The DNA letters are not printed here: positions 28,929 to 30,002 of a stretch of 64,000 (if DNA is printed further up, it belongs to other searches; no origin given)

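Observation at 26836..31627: dTDP-2,6-dideoxy / C-methyl-branched hexose (mycarose-type) toolkit inside a cell-surface glycan island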

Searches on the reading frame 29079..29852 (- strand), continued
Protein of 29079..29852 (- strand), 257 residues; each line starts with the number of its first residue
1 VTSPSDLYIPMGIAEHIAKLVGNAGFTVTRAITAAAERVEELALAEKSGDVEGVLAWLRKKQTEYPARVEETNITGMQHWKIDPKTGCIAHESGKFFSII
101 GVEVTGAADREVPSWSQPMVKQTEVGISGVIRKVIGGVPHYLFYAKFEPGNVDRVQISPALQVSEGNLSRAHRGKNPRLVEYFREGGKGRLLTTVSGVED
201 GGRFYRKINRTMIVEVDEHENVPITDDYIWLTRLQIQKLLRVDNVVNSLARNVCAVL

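Call 23: search_solved_structures(query=window:29079-29822:-, max_evalue=0.01, show_alignments=3)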
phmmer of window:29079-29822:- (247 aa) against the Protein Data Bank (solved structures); distinct sequences matched with E-value up to 0.01: 1.
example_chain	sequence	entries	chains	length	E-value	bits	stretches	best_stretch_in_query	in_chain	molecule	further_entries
4j7g_A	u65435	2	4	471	2e-68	233.5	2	41-245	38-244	EvaA 2,3-dehydratase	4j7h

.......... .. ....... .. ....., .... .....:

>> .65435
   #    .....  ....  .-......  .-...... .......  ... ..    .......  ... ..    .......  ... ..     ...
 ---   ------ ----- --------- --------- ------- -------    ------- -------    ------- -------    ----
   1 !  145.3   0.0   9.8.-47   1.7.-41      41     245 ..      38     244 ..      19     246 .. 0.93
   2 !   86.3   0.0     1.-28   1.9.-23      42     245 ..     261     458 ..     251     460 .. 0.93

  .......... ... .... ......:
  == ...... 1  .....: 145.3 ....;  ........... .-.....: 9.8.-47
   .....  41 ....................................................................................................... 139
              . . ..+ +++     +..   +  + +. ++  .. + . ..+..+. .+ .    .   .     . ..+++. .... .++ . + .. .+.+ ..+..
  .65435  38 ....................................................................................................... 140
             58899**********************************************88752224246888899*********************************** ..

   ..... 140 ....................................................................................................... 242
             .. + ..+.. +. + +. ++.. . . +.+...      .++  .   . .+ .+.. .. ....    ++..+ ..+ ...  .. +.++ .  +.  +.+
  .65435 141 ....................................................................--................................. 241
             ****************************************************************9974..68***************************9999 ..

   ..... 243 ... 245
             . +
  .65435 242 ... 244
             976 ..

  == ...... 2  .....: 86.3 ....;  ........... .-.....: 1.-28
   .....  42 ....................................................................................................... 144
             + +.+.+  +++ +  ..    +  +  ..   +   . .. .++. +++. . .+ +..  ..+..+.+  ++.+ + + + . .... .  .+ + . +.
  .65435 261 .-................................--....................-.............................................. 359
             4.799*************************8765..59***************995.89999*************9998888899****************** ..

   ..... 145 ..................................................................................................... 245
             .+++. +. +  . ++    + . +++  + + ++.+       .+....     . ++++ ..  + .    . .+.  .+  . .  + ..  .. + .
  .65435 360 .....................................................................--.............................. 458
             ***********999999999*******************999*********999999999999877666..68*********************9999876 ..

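Call 27: search_solved_structures(query=L005:10741-11739:+, max_evalue=0.001, show_alignments=1)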
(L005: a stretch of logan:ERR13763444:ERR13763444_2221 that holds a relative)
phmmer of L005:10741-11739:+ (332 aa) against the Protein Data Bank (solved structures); distinct sequences matched with E-value up to 0.001: 68 (the best 60 are shown).
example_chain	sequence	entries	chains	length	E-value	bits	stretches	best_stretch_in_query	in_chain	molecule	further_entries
3rbv_A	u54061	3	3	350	1.7e-57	198.2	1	3-325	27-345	Sugar 3-ketoreductase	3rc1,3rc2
3rc7_A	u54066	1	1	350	6e-57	196.4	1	3-325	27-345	Sugar 3-ketoreductase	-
3rcb_A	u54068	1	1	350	6e-57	196.4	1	3-325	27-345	Sugar 3-ketoreductase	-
3rc9_A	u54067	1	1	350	1.1e-56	195.4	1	3-325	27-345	Sugar 3-ketoreductase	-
4had_A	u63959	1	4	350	2.2e-27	99.2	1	4-225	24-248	Probable oxidoreductase protein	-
1ydw_A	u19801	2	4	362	1.2e-25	93.6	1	3-248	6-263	AX110P-like protein | Probable oxidoreductase At4g09670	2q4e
5a02_A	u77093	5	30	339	1.7e-23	86.5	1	2-252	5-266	ALDOSE-ALDOSE OXIDOREDUCTASE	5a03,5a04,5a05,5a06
2glx_A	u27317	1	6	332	2.2e-22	82.8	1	5-253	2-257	1,5-anhydro-D-fructose reductase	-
1ofg_A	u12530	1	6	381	4.8e-21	78.4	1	7-330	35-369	GLUCOSE-FRUCTOSE OXIDOREDUCTASE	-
1ryd_A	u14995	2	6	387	5e-21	78.4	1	7-330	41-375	glucose-fructose oxidoreductase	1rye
1h6a_A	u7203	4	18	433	7.1e-21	77.9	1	7-330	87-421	PRECURSOR FORM OF GLUCOSE-FRUCTOSE OXIDOREDUCTASE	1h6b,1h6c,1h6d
1evj_A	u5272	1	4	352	1.4e-20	76.9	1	8-330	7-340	GLUCOSE-FRUCTOSE OXIDOREDUCTASE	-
3evn_A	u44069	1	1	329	2.8e-19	72.6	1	2-274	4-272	Oxidoreductase, Gfo/Idh/MocA family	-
1zh8_A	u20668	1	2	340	6.6e-18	68.1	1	1-244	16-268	oxidoreductase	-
4koa_A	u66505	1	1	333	5.8e-17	65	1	4-252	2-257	1,5-anhydro-D-fructose reductase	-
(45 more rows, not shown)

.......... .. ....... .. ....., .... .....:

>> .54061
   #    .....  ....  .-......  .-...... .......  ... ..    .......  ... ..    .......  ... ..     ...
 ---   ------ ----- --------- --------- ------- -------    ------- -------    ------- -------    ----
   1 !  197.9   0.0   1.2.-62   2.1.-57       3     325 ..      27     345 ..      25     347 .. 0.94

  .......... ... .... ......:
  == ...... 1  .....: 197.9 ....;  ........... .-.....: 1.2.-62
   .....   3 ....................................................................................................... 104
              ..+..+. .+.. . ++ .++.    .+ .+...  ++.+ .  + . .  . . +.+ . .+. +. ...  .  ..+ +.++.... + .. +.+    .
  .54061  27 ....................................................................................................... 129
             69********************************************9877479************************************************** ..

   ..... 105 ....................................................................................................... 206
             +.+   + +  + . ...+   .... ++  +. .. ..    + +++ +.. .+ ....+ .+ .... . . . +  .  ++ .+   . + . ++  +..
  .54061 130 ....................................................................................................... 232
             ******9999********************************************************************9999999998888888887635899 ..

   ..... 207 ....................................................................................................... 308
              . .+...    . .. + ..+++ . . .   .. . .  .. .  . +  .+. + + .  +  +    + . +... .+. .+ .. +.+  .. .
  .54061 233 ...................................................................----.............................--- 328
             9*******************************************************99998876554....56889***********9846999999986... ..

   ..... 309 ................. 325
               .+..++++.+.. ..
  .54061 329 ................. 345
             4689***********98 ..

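Call 29: find_related_loci(query=A2, collection=genome_contigs, flank=8000)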
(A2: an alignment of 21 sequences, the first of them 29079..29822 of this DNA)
Query A2 (247 aa) in genome_contigs; peptide patterns used: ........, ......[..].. (x = any residue, [..] = any of these).
105 stretches matched a pattern; 64 encode a relative of the query (tblastn E <= 1e-3); 64 distinct loci.
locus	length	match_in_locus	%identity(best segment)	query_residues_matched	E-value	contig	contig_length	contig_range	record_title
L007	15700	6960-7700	80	1-247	4e-135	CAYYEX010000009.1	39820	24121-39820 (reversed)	MAG TPA_asm: uncultured Candidatus Saccharibacteria bacterium isolate ERP113451_co1_280 genome assembly, contig: NODE_10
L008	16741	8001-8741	64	1-247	4e-101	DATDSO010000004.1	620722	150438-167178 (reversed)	MAG TPA_asm: archaeon isolate SMAG_U8005 k141_245322, whole genome shotgun sequence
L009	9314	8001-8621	71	40-247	2e-99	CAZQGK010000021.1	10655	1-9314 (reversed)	MAG TPA_asm: uncultured Candidatus Saccharibacteria bacterium isolate ERP113451_co1_332 genome assembly, contig: NODE_76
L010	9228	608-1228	71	40-247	2e-99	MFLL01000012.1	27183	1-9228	MAG: Candidatus Kaiserbacteria bacterium RIFCSPHIGHO2_02_FULL_55_25 rifcsphigho2_02_scaffold_2417, whole genome shotgun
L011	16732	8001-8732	62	1-247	3e-99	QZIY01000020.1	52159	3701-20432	MAG: Candidatus Parcubacteria bacterium isolate SURF_53 Ga0104751_1000853, whole genome shotgun sequence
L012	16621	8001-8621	70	40-247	4e-99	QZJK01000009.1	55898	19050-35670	MAG: Candidatus Parcubacteria bacterium isolate SURF_41 Ga0104751_1000732, whole genome shotgun sequence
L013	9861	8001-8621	70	40-247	9e-98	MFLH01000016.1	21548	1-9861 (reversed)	MAG: Candidatus Kaiserbacteria bacterium RIFCSPHIGHO2_02_FULL_54_11b rifcsphigho2_02_scaffold_15548, whole genome shotgu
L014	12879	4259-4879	68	40-247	2e-95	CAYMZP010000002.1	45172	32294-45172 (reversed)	MAG TPA_asm: uncultured Candidatus Saccharibacteria bacterium isolate SRP329715_co2_49 genome assembly, contig: NODE_169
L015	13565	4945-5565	68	40-247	6e-94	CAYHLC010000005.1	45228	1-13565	MAG TPA_asm: uncultured Candidatus Saccharibacteria bacterium isolate ERP119705_co13_82 genome assembly, contig: NODE_91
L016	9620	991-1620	66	37-247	3e-93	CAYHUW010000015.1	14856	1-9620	MAG TPA_asm: uncultured Candidatus Saccharibacteria bacterium isolate ERP119705_co17_1001 genome assembly, contig: NODE_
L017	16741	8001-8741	57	1-247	3e-93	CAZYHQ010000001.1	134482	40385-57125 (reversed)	MAG TPA_asm: uncultured archaeon isolate SRP269290_co3_790 genome assembly, contig: NODE_72_length_134482_cov_7.817172,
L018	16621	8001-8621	66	40-247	1e-92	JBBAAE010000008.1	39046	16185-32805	MAG: Candidatus Paceibacterota bacterium isolate SO_2017_GW3_33 scaffold_724_c1_OW296A_2017, whole genome shotgun sequen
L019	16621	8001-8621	66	40-247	2e-92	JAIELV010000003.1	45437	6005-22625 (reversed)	MAG: Patescibacteria group bacterium isolate co.spades.CONCOCT.1kb_121 c_000000000068, whole genome shotgun sequence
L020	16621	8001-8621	65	40-247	2e-91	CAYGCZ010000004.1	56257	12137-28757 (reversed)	MAG TPA_asm: uncultured Candidatus Saccharibacteria bacterium isolate ERP113451_co3_421 genome assembly, contig: NODE_24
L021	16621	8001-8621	66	40-247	3e-91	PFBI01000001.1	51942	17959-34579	MAG: Candidatus Kaiserbacteria bacterium CG10_big_fil_rev_8_21_14_0_10_47_16 CG10_8_21_14_0.10_scaffold_402_c, whole gen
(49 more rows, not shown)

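Call 42: search_protein_representatives(protein=window:29079-29822:-)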
Query: 247 residues. Proteins with E-value up to 0.001 (for the whole library): 1466; up to 1e-10: 1000; up to 1e-30: 385. The best 150 are listed.
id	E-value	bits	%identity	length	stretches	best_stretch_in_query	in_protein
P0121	5.5e-84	297.6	41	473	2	40-244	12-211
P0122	1.0e-76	273.8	55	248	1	13-243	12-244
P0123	2.8e-76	272.4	52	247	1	1-245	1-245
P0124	2.8e-76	272.4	37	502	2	40-245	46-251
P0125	1.2e-75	270.3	35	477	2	43-244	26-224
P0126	5.5e-74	264.9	36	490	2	40-245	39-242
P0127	1.6e-72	260.0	35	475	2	41-244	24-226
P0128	1.9e-72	259.9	37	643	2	42-245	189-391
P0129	2.2e-71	256.3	38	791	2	41-245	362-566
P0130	2.3e-71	256.3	34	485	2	19-245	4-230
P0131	4.6e-71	255.3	34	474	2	39-245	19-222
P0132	7.5e-71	254.6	38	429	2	39-245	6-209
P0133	2.3e-70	253.0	35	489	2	26-245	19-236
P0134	2.4e-70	253.0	34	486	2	34-245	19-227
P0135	3.0e-69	249.4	33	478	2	37-244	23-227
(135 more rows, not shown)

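Call 44: predict_structure(alignment_id=A2)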
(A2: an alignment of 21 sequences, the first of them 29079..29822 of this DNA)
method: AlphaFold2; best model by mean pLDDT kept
length: 247 residues; sequences in the alignment: 21
mean_pLDDT: 77.1   pTM: 0.72
mean pLDDT of the five models: 77.1, 75.1, 74.8, 68.0, 66.8
residues with pLDDT >= 90: 67; 70-90: 102; 50-70: 58; < 50: 20
segments of 3 or more residues with pLDDT < 50: 84-90, 99-110
pLDDT, mean of each block of 10 residues (from residue 1): 87 93 86 78 91 73 62 70 49 54 40 77 91 81 81 74 65 87 80 67 93 90 92 86 88
secondary structure, 60 per line:
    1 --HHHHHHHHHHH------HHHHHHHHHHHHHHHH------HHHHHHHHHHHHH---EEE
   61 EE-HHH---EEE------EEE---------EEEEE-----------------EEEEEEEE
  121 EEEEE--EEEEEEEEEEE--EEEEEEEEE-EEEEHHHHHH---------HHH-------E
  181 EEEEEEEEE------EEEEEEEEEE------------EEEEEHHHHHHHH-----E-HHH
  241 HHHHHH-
elements in order: H3-13 H20-35 H42-54 E58-62 E70-72 E79-81 E91-95 E113-125 E128-138 E141-149 E151-154 H155-160 E180-189 E196-205 E218-222 H223-230 H238-246

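Call 49: fold_search(model_id=the predicted structure, library=pdb)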
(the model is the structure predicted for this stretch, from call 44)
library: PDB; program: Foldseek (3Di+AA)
matches with E <= 10: 772; with E <= 0.001: 42
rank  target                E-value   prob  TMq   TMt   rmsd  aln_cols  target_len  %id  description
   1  4j7h_A                2.3e-12  1.00  0.57  0.33  11.8       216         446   33  Crystal structure of EvaA, a 2,3-dehydratase in complex with dTDP-benzene and dTDP-rhamnose (released 2013-05-22)
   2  4j7g_B                1.3e-11  1.00  0.58  0.34  11.7       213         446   34  Crystal structure of EvaA, a 2,3-dehydratase in complex with dTDP-fucose and dTDP-rhamnose (released 2013-05-22)
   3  4j7h_B                1.4e-11  1.00  0.57  0.33   8.6       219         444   32  Crystal structure of EvaA, a 2,3-dehydratase in complex with dTDP-benzene and dTDP-rhamnose (released 2013-05-22)
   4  4j7g_A                2.2e-11  1.00  0.58  0.34   8.7       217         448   33  Crystal structure of EvaA, a 2,3-dehydratase in complex with dTDP-fucose and dTDP-rhamnose (released 2013-05-22)
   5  1kt9                  3.1e-05  1.00  0.32  0.54   4.9       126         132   10  Crystal Structure of C. elegans Ap4A Hydrolase (released 2002-05-08)
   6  5qj4_D                1.2e-04  1.00  0.33  0.40   9.1       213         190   13  PanDDA analysis group deposition of models with modelled events (e.g. bound ligands) -- Crystal Structure of NUDT5 in  (released 2018-12-19)
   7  7efa_B                1.2e-04  1.00  0.31  0.49   5.9       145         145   13  Crystal structure of the complex between the C-terminal domain of mouse MUTYH and human PCNA (released 2021-06-23)
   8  7ef8_A                1.5e-04  1.00  0.30  0.20  13.6       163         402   14  Crystal structure of mouse MUTYH in complex with DNA containing AP site analogue:8-oxoG (Form I) (released 2021-06-23)
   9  8rdz_C                1.7e-04  1.00  0.36  0.43  10.0       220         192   12  Crystal Structure of Human ADP-ribose Pyrophosphatase NUDT5 In complex with Ibrutinib (released 2024-05-01)
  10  8fay_D                1.9e-04  1.00  0.28  0.20  10.9       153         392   14  Human MUTYH adenine glycosylase bound to DNA containing a transition state analog (1N) paired with d(8-oxo-G) (released 2024-05-29)
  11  5cfi_A                2.0e-04  1.00  0.35  0.54   5.4       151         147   15  Structural and functional attributes of malaria parasite Ap4A hydrolase (released 2016-02-10)
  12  5cfi_B                2.1e-04  1.00  0.32  0.47   5.8       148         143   18  Structural and functional attributes of malaria parasite Ap4A hydrolase (released 2016-02-10)
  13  6gru_D                2.1e-04  1.00  0.33  0.41  10.2       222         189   13  Crystal structure of human NUDT5 (released 2018-06-27)
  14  8fay_A                2.4e-04  1.00  0.27  0.19  11.0       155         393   15  Human MUTYH adenine glycosylase bound to DNA containing a transition state analog (1N) paired with d(8-oxo-G) (released 2024-05-29)
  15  1ktg_A                3.3e-04  1.00  0.32  0.52   6.0       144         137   12  Crystal Structure of a C. elegans Ap4A Hydrolase Binary Complex (released 2002-05-08)
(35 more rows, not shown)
